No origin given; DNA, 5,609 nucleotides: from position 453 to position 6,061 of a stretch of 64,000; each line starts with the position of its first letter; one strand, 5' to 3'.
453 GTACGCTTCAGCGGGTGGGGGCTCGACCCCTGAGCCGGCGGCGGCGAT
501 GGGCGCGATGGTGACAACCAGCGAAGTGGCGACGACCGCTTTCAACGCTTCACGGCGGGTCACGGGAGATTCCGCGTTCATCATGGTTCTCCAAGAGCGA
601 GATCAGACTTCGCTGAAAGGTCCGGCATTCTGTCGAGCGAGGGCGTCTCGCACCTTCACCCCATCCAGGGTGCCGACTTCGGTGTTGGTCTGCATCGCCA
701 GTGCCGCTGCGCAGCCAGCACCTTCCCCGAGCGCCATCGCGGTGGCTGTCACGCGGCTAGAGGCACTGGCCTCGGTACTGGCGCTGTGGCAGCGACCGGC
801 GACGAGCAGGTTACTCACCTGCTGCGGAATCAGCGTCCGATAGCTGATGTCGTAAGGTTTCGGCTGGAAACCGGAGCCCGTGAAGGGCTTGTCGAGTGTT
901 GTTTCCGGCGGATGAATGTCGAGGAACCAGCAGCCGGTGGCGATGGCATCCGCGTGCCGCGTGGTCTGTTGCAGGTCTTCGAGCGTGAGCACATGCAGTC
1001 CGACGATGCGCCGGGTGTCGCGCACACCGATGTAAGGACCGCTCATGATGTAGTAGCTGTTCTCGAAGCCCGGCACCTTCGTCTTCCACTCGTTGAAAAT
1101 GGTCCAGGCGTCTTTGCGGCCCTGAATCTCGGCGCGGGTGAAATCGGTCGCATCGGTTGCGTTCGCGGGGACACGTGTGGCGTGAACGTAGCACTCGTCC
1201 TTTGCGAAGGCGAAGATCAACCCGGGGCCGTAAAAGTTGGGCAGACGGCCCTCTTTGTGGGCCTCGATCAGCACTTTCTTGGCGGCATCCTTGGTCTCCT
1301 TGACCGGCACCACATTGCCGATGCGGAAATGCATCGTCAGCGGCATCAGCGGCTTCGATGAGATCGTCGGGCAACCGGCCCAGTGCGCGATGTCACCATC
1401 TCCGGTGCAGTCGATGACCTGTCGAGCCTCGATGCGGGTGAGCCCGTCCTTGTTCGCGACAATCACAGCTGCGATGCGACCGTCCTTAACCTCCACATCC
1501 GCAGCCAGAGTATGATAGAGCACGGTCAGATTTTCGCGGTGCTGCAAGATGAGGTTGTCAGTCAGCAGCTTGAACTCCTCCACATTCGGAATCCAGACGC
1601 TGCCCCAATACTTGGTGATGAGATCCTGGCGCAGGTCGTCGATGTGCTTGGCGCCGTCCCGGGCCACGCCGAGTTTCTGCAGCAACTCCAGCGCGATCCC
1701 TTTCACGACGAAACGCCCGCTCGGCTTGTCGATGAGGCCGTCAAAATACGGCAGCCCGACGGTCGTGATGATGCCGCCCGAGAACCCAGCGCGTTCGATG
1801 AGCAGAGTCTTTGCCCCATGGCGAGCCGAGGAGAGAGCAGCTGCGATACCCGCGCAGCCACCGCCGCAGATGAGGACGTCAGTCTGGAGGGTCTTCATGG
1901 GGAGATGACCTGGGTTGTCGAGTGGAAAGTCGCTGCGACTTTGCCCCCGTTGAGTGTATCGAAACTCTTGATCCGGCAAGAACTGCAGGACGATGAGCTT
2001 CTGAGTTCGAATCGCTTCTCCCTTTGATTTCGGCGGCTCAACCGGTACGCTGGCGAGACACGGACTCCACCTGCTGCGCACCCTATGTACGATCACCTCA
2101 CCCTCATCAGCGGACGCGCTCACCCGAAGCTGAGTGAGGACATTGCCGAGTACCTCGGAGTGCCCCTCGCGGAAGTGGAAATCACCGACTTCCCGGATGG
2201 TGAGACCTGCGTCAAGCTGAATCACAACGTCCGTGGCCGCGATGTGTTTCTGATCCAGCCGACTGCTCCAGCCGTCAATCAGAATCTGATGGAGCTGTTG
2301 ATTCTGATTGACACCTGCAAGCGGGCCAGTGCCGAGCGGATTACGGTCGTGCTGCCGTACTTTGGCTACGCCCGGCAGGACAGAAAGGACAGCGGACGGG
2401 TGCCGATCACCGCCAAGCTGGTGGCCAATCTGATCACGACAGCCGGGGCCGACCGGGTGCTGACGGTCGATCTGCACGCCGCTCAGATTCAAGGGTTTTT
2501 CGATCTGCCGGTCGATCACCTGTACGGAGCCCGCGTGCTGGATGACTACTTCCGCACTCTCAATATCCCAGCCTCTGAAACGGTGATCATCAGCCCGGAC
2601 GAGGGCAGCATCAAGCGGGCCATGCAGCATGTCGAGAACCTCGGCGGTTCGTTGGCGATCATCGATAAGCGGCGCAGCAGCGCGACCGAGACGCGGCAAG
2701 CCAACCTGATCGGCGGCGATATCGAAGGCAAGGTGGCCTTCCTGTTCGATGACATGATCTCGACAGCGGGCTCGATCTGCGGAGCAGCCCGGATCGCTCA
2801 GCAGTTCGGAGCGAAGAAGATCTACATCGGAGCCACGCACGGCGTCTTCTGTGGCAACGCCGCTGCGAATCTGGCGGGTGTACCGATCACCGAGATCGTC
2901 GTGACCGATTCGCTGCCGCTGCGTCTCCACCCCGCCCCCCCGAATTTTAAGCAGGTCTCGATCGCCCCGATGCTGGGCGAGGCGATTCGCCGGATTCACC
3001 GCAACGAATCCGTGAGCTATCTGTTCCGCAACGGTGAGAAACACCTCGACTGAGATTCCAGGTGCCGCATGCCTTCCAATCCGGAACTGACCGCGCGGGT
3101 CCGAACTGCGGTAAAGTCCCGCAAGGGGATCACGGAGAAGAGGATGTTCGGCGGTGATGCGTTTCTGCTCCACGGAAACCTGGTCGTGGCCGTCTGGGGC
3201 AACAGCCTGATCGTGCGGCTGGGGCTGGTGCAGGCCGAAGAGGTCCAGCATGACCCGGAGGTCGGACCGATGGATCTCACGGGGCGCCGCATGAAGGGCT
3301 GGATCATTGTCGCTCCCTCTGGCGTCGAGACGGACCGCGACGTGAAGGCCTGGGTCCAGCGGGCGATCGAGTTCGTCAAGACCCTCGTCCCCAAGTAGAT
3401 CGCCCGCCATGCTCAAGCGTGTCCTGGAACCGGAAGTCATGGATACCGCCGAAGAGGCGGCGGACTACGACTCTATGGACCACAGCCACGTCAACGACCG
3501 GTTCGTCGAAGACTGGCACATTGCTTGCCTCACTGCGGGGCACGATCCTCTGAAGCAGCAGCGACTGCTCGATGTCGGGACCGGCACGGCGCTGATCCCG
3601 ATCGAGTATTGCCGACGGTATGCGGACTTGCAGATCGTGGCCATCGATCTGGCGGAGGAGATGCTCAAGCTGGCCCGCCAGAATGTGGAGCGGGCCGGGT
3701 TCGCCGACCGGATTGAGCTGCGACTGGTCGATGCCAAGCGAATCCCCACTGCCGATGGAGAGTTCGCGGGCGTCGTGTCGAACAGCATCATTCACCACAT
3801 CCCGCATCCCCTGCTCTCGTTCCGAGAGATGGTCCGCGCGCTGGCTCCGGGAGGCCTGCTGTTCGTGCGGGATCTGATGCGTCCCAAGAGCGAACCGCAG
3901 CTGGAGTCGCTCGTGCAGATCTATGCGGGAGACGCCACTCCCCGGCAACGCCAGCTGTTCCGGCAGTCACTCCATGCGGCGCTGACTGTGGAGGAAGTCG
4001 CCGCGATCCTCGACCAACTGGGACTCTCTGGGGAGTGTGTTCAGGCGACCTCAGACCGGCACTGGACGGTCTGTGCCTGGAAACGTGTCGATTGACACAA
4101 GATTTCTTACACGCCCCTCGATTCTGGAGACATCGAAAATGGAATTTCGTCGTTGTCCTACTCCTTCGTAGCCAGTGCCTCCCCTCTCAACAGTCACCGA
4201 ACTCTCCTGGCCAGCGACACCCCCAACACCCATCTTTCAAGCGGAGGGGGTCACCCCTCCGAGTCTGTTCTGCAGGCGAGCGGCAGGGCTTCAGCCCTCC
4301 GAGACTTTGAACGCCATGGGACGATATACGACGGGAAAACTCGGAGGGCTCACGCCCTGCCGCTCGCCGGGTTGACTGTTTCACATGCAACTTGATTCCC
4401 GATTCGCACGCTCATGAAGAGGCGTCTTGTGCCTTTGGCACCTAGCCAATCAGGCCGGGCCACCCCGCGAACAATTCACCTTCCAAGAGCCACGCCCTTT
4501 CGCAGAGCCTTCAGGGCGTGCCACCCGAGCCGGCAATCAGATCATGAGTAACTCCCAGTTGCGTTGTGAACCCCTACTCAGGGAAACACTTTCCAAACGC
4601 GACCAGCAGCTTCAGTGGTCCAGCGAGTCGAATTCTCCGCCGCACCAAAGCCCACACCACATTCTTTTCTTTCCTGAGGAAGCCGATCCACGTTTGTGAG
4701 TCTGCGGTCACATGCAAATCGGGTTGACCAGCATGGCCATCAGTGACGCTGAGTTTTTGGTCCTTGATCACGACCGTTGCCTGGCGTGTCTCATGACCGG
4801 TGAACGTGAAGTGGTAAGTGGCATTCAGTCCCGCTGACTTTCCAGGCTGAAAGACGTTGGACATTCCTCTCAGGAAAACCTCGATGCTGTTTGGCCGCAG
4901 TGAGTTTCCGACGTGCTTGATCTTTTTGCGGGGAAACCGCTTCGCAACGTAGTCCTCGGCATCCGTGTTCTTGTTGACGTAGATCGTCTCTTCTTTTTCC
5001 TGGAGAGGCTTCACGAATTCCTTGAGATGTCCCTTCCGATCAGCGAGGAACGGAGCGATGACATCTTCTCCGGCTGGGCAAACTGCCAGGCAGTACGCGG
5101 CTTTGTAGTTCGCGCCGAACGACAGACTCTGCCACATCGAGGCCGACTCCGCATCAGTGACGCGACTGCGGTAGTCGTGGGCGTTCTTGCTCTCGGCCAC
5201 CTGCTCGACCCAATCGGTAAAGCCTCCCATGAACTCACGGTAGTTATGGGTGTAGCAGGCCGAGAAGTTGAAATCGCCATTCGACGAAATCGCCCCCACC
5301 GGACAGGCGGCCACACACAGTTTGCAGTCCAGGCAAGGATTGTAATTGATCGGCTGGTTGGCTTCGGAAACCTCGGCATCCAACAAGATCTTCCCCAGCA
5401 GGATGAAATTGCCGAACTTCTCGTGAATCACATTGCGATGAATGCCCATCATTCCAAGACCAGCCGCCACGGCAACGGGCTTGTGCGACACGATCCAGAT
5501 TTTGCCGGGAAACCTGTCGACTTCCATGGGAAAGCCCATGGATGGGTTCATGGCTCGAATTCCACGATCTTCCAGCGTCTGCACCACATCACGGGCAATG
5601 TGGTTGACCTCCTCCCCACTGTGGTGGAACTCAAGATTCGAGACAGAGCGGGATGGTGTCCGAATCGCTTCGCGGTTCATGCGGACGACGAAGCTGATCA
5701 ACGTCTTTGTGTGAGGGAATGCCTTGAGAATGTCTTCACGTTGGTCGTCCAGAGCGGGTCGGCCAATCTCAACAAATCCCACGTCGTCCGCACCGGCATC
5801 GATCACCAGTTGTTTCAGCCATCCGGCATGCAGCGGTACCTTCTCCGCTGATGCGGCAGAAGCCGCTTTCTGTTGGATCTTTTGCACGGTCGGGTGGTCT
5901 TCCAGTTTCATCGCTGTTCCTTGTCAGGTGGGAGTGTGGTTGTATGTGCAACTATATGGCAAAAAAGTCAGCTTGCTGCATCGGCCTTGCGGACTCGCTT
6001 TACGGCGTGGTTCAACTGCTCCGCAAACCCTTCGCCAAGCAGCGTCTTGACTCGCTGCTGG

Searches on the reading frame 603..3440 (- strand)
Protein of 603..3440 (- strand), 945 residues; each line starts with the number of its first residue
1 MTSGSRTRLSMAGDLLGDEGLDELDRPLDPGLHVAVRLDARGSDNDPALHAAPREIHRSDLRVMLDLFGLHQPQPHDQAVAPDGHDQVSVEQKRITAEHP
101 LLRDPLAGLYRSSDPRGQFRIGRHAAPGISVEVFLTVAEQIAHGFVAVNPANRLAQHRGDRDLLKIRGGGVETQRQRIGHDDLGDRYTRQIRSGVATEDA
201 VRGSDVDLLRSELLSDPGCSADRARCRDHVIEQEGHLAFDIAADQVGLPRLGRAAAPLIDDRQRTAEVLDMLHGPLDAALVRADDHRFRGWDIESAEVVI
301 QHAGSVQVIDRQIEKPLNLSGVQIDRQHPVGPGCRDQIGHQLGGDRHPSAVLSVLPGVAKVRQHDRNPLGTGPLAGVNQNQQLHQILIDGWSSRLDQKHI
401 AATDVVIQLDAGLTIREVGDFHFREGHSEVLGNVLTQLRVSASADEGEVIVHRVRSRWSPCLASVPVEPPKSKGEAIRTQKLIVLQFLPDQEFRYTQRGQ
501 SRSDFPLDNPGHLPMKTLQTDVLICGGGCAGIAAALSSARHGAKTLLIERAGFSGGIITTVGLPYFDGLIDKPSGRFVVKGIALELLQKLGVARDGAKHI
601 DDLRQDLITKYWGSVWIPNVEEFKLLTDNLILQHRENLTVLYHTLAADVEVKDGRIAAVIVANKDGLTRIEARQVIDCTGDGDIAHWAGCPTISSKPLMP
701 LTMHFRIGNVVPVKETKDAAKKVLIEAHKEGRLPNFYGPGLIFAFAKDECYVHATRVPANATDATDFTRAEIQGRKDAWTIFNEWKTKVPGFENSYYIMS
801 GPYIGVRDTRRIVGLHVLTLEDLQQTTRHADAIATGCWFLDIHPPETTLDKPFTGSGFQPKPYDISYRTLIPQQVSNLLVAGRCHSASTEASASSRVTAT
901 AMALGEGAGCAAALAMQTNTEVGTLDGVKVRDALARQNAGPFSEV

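Call 9: search_protein_families(library=pfam, proteins=[window:603-3440:-], max_evalue=0.001)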
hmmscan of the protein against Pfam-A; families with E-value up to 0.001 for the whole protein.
window:603-3440:- (945 aa): 6 families
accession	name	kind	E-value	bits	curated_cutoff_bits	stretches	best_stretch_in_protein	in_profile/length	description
PF12831.13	FAD_oxidored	-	5e-94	316.4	27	1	521-934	1-416/416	FAD dependent oxidoreductase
PF00890.30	FAD_binding_2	-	2.9e-09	37.1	20.4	1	521-556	1-36/414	FAD binding domain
PF01134.28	GIDA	-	2.3e-05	24.1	22.1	1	521-680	1-149/391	Glucose inhibited division protein A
PF07992.20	Pyr_redox_2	-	0.00011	22.2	26.1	1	521-598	2-58/291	Pyridine nucleotide-disulphide oxidoreductase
PF01266.30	DAO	-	0.00021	21.4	27.9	0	521-554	1-35/353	FAD dependent oxidoreductase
PF01494.25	FAD_binding_3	-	0.0003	20.5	22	0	519-551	1-33/349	FAD binding domain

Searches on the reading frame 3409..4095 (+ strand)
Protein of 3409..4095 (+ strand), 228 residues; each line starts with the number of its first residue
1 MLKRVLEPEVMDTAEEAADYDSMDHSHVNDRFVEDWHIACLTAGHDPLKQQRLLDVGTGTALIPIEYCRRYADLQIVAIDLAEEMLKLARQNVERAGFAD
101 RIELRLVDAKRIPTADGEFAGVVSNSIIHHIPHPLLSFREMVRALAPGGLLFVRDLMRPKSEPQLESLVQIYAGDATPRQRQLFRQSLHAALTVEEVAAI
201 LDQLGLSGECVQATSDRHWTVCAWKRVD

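Call 9: search_protein_families(library=pfam, proteins=[window:3409-4095:+], max_evalue=0.001)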
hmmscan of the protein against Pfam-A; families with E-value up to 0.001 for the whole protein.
window:3409-4095:+ (228 aa): 13 families
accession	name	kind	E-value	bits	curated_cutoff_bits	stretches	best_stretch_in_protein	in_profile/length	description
PF08241.18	Methyltransf_11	-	1.4e-19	70.9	21.2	1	54-153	1-95/95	Methyltransferase domain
PF13649.12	Methyltransf_25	-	1.2e-18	68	27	1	54-149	2-97/97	Methyltransferase domain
PF13847.12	Methyltransf_31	-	2.3e-16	60.2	27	1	49-157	3-113/145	Methyltransferase domain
PF01209.24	Ubie_methyltran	-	2.7e-12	47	20.1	1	19-188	19-185/233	ubiE/COQ5 methyltransferase family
PF08242.18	Methyltransf_12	-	2.8e-11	44.4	30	1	54-151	1-98/98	Methyltransferase domain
PF13489.12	Methyltransf_23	-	5.5e-11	42.9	27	1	47-160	20-123/164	Methyltransferase domain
PF02353.26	CMAS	-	4.4e-09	36.5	27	1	51-198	64-216/273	Mycolic acid cyclopropane synthetase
PF12847.13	Methyltransf_18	-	3.2e-07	30.9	27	1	50-109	15-74/151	Methyltransferase domain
PF01170.24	UPF0020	-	7.2e-07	29.5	22.3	1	70-125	74-128/197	RMKL-like, methyltransferase domain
PF06325.19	PrmA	-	1.1e-06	28.8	22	1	49-163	161-268/296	Ribosomal protein L11 methyltransferase (PrmA)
PF05175.20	MTS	-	1.2e-05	25.5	23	1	49-131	31-111/170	Methyltransferase small domain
PF04816.18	TrmK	-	0.00024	21.1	27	1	54-108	2-56/205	tRNA (adenine(22)-N(1))-methyltransferase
PF01596.23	Methyltransf_3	-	0.0009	19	22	0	73-111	69-107/204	O-methyltransferase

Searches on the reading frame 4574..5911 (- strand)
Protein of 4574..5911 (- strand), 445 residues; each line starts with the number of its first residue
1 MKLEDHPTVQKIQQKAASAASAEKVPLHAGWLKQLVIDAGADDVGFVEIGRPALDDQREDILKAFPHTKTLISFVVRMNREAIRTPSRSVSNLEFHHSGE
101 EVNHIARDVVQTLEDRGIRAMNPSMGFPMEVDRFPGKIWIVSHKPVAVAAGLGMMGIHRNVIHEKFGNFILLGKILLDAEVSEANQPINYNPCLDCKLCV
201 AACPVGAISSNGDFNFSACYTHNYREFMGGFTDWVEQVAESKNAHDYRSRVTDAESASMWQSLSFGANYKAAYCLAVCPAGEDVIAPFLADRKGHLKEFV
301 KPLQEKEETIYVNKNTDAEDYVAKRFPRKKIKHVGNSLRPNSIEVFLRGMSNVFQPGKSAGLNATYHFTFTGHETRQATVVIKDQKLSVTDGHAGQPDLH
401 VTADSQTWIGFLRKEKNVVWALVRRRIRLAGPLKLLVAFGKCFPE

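Call 9: search_protein_families(library=pfam, proteins=[window:4574-5911:-], max_evalue=0.001)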
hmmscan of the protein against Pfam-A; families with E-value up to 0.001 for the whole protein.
window:4574-5911:- (445 aa): 8 families
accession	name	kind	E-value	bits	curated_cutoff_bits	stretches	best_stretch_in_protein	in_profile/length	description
PF13484.11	Fer4_16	-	2.9e-06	28.4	30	1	193-279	2-64/66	4Fe-4S double cluster binding domain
PF02036.22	SCP2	-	4.9e-06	27.3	21.3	1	358-441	15-98/101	SCP-2 sterol transfer family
PF13237.11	Fer4_10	-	2.2e-05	24.7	25.5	0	188-206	4-24/53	4Fe-4S dicluster domain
PF12838.12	Fer4_7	-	2.9e-05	24.9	27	0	193-210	2-19/52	4Fe-4S dicluster domain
PF00037.32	Fer4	-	0.00011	22.4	21.1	1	188-209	3-24/24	4Fe-4S binding domain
PF12837.12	Fer4_6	-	0.00015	22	25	1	188-208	4-24/24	4Fe-4S binding domain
PF13187.11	Fer4_9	-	0.00026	21.4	27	0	191-208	35-52/52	4Fe-4S dicluster domain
PF13183.11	Fer4_8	-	0.00056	20.8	27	0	191-207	3-19/68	4Fe-4S dicluster domain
